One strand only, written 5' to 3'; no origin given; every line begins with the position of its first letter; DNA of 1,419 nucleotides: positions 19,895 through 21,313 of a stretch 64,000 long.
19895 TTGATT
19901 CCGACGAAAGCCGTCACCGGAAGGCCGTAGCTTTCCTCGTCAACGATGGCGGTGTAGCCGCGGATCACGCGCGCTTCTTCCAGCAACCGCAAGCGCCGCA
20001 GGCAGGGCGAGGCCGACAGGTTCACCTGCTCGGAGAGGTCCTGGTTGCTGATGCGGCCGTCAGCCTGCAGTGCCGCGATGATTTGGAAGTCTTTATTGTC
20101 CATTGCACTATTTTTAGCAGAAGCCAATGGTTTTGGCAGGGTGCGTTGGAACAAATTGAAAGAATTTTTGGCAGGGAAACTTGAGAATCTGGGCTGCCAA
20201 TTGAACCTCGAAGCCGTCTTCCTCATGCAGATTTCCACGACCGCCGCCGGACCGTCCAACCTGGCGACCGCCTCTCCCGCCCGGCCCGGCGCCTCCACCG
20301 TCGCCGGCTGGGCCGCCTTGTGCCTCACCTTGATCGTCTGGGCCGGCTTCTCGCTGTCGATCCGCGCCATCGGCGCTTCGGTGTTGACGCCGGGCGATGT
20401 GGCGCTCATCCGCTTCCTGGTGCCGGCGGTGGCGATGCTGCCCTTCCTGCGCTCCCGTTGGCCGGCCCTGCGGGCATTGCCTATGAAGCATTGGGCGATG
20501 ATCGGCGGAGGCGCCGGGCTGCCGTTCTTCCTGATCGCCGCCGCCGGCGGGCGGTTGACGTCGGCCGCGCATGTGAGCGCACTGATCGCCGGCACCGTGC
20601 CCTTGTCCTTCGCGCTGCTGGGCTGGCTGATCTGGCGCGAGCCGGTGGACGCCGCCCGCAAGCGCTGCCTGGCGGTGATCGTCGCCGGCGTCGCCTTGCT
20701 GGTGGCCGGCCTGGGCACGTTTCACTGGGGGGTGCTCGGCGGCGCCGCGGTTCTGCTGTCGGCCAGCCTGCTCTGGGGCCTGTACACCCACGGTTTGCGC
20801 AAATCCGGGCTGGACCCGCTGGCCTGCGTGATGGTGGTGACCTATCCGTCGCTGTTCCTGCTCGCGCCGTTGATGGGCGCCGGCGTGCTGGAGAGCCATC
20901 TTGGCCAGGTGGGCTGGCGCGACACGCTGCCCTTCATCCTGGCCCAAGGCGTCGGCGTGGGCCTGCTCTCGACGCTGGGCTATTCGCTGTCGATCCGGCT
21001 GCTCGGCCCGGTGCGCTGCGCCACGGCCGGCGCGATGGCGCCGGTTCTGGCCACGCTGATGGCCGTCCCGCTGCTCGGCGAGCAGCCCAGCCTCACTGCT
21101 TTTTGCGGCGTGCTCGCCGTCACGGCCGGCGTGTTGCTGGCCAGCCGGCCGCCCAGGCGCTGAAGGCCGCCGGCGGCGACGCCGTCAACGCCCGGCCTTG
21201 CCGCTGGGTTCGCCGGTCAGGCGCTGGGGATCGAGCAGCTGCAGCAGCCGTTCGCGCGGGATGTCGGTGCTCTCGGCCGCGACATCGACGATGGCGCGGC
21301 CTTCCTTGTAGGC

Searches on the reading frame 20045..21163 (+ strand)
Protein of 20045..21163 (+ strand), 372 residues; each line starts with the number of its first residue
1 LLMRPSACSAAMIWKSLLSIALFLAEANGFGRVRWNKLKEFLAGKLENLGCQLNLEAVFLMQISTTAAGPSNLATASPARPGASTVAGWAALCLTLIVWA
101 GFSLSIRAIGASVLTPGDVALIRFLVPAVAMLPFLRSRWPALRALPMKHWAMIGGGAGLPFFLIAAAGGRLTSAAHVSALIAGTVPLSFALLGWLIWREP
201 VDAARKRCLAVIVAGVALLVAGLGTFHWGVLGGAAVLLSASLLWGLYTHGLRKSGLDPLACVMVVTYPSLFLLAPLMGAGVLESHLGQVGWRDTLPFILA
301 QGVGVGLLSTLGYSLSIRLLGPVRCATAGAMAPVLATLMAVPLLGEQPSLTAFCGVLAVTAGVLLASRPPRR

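Call 15: search_protein_families(library=pfam, proteins=[window:20045-21163:+], max_evalue=0.001)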
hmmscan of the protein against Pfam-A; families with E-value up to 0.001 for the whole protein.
window:20045-21163:+ (372 aa): 2 families
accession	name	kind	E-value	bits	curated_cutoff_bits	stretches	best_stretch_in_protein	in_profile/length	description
PF00892.27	EamA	-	2.6e-15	57.3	28.2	2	233-367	3-134/135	EamA-like transporter family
PF03151.22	TPT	-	0.0001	22.3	30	0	115-277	30-196/291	Triose-phosphate Transporter family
